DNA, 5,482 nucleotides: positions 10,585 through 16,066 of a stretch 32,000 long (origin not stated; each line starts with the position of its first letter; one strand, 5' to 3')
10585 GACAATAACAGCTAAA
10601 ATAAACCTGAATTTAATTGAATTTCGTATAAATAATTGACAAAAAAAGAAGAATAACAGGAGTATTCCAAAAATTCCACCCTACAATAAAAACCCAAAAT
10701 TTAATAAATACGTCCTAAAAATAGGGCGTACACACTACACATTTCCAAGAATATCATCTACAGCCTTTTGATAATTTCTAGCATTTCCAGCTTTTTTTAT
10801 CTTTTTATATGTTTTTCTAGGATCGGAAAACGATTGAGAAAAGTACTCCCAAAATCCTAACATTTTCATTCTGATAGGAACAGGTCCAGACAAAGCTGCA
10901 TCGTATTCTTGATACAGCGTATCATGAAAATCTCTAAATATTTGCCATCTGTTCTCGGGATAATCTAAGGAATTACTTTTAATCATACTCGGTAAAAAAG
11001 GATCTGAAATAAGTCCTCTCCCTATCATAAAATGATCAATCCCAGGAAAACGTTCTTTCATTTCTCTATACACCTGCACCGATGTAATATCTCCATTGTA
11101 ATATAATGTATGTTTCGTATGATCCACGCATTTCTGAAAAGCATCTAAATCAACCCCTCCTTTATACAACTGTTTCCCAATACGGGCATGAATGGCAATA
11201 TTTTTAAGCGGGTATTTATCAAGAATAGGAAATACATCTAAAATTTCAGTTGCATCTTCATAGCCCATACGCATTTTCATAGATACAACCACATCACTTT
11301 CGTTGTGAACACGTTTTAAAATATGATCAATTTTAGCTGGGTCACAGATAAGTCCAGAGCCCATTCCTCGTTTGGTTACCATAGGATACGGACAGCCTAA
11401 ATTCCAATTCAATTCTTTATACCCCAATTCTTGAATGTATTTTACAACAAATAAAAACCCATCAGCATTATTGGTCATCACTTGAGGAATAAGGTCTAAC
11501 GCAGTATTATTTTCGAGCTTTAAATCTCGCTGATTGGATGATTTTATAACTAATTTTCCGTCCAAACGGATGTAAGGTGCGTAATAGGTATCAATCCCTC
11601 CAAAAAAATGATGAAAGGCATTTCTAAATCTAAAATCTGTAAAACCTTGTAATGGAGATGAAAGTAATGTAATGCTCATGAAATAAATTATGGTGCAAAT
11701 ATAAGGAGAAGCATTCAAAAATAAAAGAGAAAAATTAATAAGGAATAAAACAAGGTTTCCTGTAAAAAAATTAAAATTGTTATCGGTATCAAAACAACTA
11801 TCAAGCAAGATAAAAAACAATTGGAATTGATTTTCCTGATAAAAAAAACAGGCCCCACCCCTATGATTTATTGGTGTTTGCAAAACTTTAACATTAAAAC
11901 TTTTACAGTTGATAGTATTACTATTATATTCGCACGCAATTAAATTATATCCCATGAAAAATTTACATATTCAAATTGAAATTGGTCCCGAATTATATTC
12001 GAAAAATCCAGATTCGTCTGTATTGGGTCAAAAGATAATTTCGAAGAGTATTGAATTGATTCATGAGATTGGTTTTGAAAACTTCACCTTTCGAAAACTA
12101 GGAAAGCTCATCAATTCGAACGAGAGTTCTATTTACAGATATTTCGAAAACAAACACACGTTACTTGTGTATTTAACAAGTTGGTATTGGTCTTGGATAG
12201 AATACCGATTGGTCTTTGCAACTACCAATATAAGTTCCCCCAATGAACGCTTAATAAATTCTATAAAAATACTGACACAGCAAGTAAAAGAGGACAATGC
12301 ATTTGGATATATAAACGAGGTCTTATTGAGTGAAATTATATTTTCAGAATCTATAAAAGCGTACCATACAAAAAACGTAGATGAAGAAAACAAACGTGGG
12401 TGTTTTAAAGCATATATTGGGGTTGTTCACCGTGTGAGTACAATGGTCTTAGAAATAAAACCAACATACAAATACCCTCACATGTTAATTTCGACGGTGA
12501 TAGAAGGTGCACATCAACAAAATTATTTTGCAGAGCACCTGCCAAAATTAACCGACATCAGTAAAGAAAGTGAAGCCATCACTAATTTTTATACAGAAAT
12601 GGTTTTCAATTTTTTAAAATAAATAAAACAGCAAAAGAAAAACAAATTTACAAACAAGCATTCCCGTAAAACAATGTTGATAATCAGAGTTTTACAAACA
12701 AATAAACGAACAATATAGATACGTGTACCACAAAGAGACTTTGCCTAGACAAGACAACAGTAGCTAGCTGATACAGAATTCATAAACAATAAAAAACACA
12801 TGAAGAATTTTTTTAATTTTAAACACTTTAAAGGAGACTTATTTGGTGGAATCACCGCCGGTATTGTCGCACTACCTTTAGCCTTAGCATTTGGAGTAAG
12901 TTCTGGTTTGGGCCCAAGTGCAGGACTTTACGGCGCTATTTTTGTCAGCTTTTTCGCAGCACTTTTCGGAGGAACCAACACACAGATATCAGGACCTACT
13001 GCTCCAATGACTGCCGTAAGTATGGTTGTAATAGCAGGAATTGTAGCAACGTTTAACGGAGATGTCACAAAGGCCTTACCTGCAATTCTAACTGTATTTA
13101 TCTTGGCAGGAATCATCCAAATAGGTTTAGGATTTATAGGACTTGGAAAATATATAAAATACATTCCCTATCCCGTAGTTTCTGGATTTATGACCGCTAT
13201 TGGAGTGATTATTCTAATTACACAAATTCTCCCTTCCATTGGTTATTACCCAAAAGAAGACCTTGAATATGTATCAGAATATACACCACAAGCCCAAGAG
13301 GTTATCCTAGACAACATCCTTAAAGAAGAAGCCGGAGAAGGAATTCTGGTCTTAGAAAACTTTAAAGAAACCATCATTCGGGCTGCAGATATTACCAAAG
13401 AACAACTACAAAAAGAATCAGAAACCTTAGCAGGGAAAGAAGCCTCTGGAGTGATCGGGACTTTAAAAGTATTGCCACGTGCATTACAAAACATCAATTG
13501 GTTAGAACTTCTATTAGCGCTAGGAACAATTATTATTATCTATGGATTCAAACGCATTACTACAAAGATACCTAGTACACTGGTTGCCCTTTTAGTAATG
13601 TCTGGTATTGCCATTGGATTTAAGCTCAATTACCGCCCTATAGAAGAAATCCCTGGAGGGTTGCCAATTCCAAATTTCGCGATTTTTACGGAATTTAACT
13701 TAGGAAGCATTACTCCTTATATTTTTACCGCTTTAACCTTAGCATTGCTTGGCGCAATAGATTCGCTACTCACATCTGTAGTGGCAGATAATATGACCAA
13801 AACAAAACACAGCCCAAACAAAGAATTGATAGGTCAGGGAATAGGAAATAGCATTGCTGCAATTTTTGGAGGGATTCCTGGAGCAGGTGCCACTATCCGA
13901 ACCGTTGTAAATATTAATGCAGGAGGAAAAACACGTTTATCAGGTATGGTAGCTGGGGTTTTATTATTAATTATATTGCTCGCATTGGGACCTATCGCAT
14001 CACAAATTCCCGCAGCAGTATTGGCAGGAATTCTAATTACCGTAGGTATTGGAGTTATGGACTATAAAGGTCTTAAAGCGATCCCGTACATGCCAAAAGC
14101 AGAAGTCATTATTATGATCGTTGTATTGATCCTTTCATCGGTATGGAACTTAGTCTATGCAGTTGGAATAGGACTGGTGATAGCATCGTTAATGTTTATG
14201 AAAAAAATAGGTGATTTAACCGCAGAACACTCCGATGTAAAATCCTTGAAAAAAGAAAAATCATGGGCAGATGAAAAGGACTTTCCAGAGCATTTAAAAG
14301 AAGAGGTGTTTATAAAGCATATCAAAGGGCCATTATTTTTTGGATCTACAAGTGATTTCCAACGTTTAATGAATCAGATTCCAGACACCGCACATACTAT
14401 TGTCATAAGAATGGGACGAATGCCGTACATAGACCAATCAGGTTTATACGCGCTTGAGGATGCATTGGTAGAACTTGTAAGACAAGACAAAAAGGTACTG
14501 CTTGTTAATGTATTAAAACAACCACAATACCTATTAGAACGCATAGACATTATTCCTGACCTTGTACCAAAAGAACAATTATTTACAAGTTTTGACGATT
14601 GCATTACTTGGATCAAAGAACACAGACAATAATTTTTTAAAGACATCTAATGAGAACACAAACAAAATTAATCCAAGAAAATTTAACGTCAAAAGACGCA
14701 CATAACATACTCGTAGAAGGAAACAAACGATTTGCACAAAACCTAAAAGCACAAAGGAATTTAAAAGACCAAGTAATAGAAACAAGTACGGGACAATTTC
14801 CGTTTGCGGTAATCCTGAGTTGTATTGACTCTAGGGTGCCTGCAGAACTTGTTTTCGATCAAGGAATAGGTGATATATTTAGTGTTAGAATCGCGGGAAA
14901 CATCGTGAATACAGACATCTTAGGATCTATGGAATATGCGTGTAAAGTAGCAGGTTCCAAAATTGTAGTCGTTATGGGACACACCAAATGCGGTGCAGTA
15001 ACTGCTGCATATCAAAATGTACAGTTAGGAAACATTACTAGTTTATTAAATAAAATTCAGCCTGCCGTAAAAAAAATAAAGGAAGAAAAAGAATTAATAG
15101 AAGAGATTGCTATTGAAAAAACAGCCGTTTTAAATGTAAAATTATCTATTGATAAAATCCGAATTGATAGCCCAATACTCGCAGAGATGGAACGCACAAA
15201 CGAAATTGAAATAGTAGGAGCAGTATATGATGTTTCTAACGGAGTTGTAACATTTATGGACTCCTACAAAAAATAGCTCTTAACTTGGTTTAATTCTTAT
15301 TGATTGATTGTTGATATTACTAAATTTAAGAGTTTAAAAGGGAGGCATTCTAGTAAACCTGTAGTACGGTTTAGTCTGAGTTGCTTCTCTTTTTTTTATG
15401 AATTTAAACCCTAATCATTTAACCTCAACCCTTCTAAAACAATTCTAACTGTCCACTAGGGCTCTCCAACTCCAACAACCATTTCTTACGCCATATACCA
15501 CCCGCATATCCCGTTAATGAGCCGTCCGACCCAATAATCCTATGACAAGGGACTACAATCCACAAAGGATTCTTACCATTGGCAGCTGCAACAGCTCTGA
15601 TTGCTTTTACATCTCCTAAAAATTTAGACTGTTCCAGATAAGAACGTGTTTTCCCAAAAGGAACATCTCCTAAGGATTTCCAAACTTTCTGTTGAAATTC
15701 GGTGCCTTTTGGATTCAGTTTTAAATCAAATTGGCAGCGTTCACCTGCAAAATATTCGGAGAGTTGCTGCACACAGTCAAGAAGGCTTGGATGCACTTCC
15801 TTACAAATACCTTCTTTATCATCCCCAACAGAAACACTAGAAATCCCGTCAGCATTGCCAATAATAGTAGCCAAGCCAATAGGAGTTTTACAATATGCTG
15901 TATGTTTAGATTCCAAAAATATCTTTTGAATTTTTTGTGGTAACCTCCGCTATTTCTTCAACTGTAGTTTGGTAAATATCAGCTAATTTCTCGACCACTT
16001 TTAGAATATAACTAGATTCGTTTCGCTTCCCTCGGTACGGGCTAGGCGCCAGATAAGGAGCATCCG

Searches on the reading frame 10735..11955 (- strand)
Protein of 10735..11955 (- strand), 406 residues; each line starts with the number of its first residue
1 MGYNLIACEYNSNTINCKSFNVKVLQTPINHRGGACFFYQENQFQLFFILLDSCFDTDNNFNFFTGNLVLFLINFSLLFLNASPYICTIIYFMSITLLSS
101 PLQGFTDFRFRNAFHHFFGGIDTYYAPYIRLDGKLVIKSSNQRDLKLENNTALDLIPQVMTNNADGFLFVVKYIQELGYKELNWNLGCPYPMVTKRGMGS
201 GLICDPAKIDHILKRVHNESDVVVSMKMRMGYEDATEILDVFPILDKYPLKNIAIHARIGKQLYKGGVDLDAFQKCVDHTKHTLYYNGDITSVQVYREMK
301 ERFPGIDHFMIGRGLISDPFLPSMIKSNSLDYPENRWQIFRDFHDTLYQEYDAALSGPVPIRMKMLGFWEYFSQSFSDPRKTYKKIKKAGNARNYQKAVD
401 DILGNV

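Call 28: search_protein_families(library=pfam, proteins=[window:10735-11955:-], max_evalue=0.001)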
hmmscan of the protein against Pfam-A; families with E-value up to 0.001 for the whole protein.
window:10735-11955:- (406 aa): 1 family
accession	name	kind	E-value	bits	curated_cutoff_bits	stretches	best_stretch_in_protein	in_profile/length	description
PF01207.24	Dus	-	6e-31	108.1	20.4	1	100-349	3-250/311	Dihydrouridine synthase (Dus)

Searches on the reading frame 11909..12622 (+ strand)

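Call 28: search_protein_families(library=pfam, proteins=[window:11909-12622:+], max_evalue=0.001)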
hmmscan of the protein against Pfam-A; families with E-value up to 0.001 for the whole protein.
window:11909-12622:+ (237 aa): 1 family
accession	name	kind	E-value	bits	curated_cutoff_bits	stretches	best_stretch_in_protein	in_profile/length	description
PF00440.29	TetR_N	-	9.9e-08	32.1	24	1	43-87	1-45/47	Bacterial regulatory proteins, tetR family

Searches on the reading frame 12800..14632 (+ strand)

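Call 28: search_protein_families(library=pfam, proteins=[window:12800-14632:+], max_evalue=0.001)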
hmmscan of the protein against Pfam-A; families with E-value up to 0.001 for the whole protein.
window:12800-14632:+ (610 aa): 4 families
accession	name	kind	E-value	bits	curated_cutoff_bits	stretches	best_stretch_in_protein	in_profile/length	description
PF00916.26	Sulfate_transp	-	9.7e-80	268.6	23.2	2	201-441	129-379/380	Sulfate permease family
PF01740.26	STAS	-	1.1e-11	44.9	22.6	1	501-586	8-95/106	STAS domain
PF00860.26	Xan_ur_permease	-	3.3e-07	29.8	27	1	231-444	155-378/389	Permease family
PF10177.14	DUF2371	-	0.00082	20.2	22.9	0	127-179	39-92/143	Uncharacterised conserved protein (DUF2371)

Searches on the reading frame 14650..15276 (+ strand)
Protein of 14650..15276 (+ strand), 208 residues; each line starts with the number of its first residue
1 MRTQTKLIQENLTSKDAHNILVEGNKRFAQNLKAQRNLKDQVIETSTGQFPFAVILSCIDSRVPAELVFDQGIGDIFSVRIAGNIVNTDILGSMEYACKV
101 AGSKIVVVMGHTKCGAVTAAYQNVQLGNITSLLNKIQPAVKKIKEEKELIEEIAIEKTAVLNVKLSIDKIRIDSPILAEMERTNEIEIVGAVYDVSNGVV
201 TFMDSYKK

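Call 28: search_protein_families(library=pfam, proteins=[window:14650-15276:+], max_evalue=0.001)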
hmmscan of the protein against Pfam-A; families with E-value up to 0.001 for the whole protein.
window:14650-15276:+ (208 aa): 2 families
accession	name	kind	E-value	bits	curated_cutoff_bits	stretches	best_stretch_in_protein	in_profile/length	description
PF00484.24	Pro_CA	-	7.3e-42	143.7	25.7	1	53-200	1-156/156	Carbonic anhydrase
PF20393.3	Pro_CA_2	-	0.00096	19.8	30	0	90-143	56-108/125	Putative carbonic anhydrase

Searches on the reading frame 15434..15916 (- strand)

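Call 28: search_protein_families(library=pfam, proteins=[window:15434-15916:-], max_evalue=0.001)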
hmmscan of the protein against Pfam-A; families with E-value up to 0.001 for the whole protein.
window:15434-15916:- (160 aa): 2 families
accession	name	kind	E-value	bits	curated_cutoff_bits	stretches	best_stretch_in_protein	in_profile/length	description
PF01035.26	DNA_binding_1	-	5.9e-30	103.4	27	1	73-152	1-80/81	6-O-methylguanine DNA methyltransferase, DNA binding domain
PF02870.21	Methyltransf_1N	-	2.9e-08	34.6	21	1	7-68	4-70/71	6-O-methylguanine DNA methyltransferase, ribonuclease-like domain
